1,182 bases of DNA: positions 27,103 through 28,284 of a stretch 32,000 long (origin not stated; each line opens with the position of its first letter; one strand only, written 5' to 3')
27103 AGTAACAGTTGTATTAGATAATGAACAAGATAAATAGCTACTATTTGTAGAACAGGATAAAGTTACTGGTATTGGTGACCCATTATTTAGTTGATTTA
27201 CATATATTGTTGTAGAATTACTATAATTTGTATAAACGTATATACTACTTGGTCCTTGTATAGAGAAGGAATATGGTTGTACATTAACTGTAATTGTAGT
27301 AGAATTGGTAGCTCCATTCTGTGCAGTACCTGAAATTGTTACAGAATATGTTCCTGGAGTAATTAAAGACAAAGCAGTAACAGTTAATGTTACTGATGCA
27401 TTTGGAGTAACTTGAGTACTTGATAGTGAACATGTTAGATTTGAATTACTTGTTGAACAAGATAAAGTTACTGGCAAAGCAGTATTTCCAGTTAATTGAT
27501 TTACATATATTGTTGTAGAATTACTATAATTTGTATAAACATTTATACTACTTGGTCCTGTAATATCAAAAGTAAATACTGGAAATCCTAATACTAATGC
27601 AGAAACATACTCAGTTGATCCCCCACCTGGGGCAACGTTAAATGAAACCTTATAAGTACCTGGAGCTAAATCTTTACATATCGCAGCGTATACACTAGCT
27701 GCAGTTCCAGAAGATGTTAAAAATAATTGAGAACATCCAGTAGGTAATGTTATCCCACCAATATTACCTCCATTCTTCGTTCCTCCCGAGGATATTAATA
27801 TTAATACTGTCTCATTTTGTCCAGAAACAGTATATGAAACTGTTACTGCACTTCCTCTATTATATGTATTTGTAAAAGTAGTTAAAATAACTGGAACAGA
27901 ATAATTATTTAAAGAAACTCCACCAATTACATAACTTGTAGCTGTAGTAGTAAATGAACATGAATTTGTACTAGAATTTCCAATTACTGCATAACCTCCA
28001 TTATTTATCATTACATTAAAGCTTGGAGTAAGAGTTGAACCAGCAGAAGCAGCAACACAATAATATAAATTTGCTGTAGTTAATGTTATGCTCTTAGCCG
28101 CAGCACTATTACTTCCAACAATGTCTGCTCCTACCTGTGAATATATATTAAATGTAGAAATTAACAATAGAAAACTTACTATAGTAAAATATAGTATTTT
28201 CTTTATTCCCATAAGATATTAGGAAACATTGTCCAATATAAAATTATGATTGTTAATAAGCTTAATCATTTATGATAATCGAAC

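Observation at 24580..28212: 1210-aa secreted multidomain protein with a parallel beta-helix: candidate adhesin or S-layer-like protein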

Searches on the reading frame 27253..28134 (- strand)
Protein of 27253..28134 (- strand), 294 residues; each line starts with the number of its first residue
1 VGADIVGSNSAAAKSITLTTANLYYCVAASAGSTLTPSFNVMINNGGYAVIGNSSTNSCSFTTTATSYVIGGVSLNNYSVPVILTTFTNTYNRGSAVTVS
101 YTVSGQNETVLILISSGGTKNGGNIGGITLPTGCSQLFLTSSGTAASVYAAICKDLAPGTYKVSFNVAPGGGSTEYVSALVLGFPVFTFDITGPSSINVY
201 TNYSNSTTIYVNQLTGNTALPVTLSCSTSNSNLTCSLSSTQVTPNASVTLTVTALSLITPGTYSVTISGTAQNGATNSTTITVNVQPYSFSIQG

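Call 45: predict_structure(alignment_id=A2)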
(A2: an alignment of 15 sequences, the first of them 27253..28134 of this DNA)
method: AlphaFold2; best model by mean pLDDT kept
length: 294 residues; sequences in the alignment: 15
mean_pLDDT: 90.6   pTM: 0.75
mean pLDDT of the five models: 90.6, 89.3, 77.3, 76.3, 74.4
residues with pLDDT >= 90: 216; 70-90: 60; 50-70: 17; < 50: 1
segments of 3 or more residues with pLDDT < 50: none
pLDDT, mean of each block of 10 residues (from residue 1): 77 96 95 96 96 96 95 84 94 94 78 94 86 93 92 88 93 93 85 94 94 81 95 96 93 94 96 86 85 61
secondary structure, 60 per line:
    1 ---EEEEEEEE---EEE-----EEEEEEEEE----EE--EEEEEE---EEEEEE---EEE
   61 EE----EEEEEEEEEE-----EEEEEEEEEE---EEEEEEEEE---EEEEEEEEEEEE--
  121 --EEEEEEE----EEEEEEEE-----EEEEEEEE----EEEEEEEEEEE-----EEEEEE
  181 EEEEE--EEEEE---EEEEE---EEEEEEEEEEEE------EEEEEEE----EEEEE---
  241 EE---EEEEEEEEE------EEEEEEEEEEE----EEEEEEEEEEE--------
elements in order: E4-11 E15-17 E23-31 E40-45 E49-54 E58-62 E67-76 E82-91 E95-103 E107-118 E123-129 E134-141 E147-154 E159-169 E175-185 E188-192 E196-200 E204-215 E222-228 E233-237 E246-254 E261-271 E276-286

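Call 49: fold_search(model_id=the predicted structure, library=pdb)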
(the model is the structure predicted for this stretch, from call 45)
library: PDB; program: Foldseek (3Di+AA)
matches with E <= 10: 1753; with E <= 0.001: 97
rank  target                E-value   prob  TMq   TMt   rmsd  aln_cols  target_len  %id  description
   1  7sqc_F0               1.4e-05  1.00  0.29  0.28  25.7       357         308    8  Ciliary C1 central pair apparatus isolated from Chlamydomonas reinhardtii (released 2022-04-13)
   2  6zr7_AAA              1.5e-05  1.00  0.26  0.26  22.1       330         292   12  X-ray structure of human Dscam Ig7-Ig9 (released 2020-12-30)
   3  7uzs                  1.7e-05  1.00  0.24  0.12  17.2       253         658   10  Protein 4.2 (local refinement from consensus reconstruction of ankyrin complex classes) (released 2022-07-20)
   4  9ijj_C                2.0e-05  1.00  0.31  0.11  23.9       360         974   10  In situ structure of the central apparatus in mouse sperm axoneme. (released 2025-06-04)
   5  9ijj_h                2.0e-05  1.00  0.27  0.08  21.7       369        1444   10  In situ structure of the central apparatus in mouse sperm axoneme. (released 2025-06-04)
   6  7n6g_4C               2.8e-05  1.00  0.27  0.14  24.3       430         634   10  C1 of central pair (released 2022-05-18)
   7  2h6o_A                2.8e-05  0.98  0.23  0.16  19.0       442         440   12  Epstein Barr Virus Major Envelope Glycoprotein (released 2006-10-31)
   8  9ijj_E                2.9e-05  1.00  0.28  0.19  21.1       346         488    8  In situ structure of the central apparatus in mouse sperm axoneme. (released 2025-06-04)
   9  3qc5                  3.2e-05  1.00  0.30  0.26  13.8       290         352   11  GspB (released 2011-08-10)
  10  3qc6                  3.6e-05  1.00  0.29  0.25  14.8       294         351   10  GspB (released 2011-08-10)
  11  7sqc_O0               3.8e-05  0.98  0.24  0.08  24.4       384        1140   10  Ciliary C1 central pair apparatus isolated from Chlamydomonas reinhardtii (released 2022-04-13)
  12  7ad7_B                4.4e-05  0.98  0.24  0.13  19.6       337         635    9  Crystal structure of human complement C5 in complex with the K8 bovine knob domain peptide. (released 2021-03-10)
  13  9eva_E                4.4e-05  0.96  0.23  0.12  21.4       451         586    9  3DFlex refinement of the CryoEM structure of DeCLIC nanodisc with 10mM calcium (released 2025-04-09)
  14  7tvz_E                4.6e-05  1.00  0.24  0.12  17.4       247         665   10  Cryo-EM structure of human band 3-protein 4.2 complex in diagonal conformation (released 2022-06-08)
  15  8cs9_X                4.9e-05  1.00  0.23  0.12  17.1       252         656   10  Composite reconstruction of Class 1 of the erythrocyte ankyrin-1 complex (released 2022-07-20)
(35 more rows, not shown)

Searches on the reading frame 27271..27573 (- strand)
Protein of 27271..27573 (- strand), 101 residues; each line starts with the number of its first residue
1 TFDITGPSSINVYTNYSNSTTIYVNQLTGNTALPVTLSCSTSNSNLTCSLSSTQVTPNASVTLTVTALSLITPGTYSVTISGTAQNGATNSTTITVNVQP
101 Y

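Call 27: search_protein_families(library=pfam, proteins=[window:27271-27573:-], max_evalue=1)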
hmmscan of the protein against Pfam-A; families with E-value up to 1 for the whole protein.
window:27271-27573:- (101 aa): 10 families
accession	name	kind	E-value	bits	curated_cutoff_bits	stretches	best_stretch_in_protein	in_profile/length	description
PF18981.6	InlK_D3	-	0.014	15.9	25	1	66-98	42-75/75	Internalin K domain (D3/D4)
PF22352.2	K319L-like_PKD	-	0.018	15.5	27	1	51-98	40-84/84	K319L-like, PKD domain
PF12733.13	Cadherin-like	-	0.02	15.7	24.2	1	13-98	11-86/89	Cadherin-like beta sandwich domain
PF15780.11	ASH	-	0.044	14.4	27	1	28-66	34-73/98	Abnormal spindle-like microcephaly-assoc'd, ASPM-SPD-2-Hydin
PF22544.2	HYDIN_VesB_CFA65-like_Ig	-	0.062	14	25.5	1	25-96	29-97/100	HYDIN/CFA65/VesB-like, Ig-like domain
PF14524.12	Wzt_C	-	0.064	13.7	30.4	1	39-89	63-112/143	Wzt C-terminal domain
PF02465.23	FliD_N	-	0.1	13.7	24.8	1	44-86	55-96/97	Flagellar hook-associated protein 2 N-terminus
PF05345.18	He_PIG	-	0.1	13.5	24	0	13-98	24-95/96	Putative Ig domain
PF01835.25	MG2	-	0.13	13.1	32.8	1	25-96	26-96/96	MG2 domain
PF18911.6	PKD_4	-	0.65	10.5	27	1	72-97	58-84/85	PKD domain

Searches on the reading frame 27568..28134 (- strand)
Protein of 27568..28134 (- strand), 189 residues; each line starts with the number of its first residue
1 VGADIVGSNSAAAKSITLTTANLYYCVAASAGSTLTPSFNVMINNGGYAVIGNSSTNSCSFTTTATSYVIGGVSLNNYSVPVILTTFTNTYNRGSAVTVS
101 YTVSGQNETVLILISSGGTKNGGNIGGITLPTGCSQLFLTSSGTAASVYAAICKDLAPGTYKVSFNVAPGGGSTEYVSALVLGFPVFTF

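Call 27: search_protein_families(library=pfam, proteins=[window:27574-28125:-], max_evalue=1)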
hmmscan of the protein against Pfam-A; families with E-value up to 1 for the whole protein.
window:27574-28125:- (184 aa): 1 family
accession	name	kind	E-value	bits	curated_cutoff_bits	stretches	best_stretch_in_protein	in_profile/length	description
PF14524.12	Wzt_C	-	0.022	15.2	30.4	1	84-170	24-111/143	Wzt C-terminal domain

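Call 33: search_protein_representatives(protein=window:27568-28134:-)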
Query: 189 residues. Proteins with E-value up to 0.001 (for the whole library): 11; up to 1e-10: 5; up to 1e-30: 3. The best 11 are listed.
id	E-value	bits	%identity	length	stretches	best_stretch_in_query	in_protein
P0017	1.9e-40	155.0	58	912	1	31-189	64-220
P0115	1.1e-33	133.0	61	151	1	1-121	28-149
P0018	4.8e-31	124.4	47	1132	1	7-189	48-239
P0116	9.1e-20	87.7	83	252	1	1-63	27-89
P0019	4.3e-11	59.4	35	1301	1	11-189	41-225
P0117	1.1e-06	45.1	33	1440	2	22-176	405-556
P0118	7.3e-06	42.4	32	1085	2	13-181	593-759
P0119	1.8e-05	41.1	33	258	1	9-173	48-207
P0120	4.7e-05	39.7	36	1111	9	147-171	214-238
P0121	4.1e-04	36.7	27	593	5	75-162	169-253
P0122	6.8e-04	36.0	39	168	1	13-171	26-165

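Call 35: search_protein_families(library=pfam, proteins=[P0117, P0118, P0119, P0122, P0121], max_evalue=0.001)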
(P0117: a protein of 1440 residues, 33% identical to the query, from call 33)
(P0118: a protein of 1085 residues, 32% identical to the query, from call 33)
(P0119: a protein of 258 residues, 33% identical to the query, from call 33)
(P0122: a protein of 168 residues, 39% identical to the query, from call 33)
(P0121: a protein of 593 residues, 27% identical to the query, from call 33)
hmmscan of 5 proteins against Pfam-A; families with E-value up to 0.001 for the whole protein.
P0117 (1440 aa): 1 family
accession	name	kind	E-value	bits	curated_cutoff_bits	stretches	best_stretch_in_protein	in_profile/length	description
PF13573.12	SprB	-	8.5e-05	22.5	28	0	198-217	16-35/37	SprB repeat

P0118 (1085 aa): 1 family
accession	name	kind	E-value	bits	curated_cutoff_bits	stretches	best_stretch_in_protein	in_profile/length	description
PF10102.14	DUF2341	-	0.00014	22.6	23.4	0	815-862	9-50/84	Domain of unknown function (DUF2341)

P0119 (258 aa): 0 families

P0122 (168 aa): 0 families

P0121 (593 aa): 12 families
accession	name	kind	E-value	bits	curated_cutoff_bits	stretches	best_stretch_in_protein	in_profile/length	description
PF17803.7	Cadherin_4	-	1.9e-52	176.1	25.1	6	83-157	2-71/71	Bacterial cadherin-like domain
PF17963.7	Big_9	-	2.5e-31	108.9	23.6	5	209-305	5-89/89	Bacterial Ig domain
PF11138.13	DUF2911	-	6.3e-27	94.6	27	0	24-89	56-121/145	Protein of unknown function (DUF2911)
PF08021.17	FAD_binding_9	-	3.7e-20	72.8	23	0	369-412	43-89/120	Siderophore-interacting FAD-binding domain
PF22480.1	DUF6984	-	1.7e-15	57.3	24.6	0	245-293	34-81/101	Domain of unknown function (DUF6984)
PF18656.6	DUF5633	-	6.2e-09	36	23.6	0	238-267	8-40/41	Family of unknown function (DUF5633)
PF09167.16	DUF1942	-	1.2e-07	32.4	22.4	0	53-113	43-103/123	Domain of unknown function (DUF1942)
PF00028.23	Cadherin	-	3.1e-06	27.9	28.8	0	216-263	4-52/93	Cadherin domain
PF10880.13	DUF2673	-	9.4e-06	26.1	20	0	520-574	22-76/82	Protein of unknown function (DUF2673)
PF00054.30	Laminin_G_1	-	0.00021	22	24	0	61-91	35-65/131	Laminin G domain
PF12605.13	CK1gamma_C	-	0.00035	21.9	21.2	0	316-344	56-82/89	Casein kinase 1 gamma C terminal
PF14326.11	DUF4384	-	0.00053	20.5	27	0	129-167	5-43/81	Domain of unknown function (DUF4384)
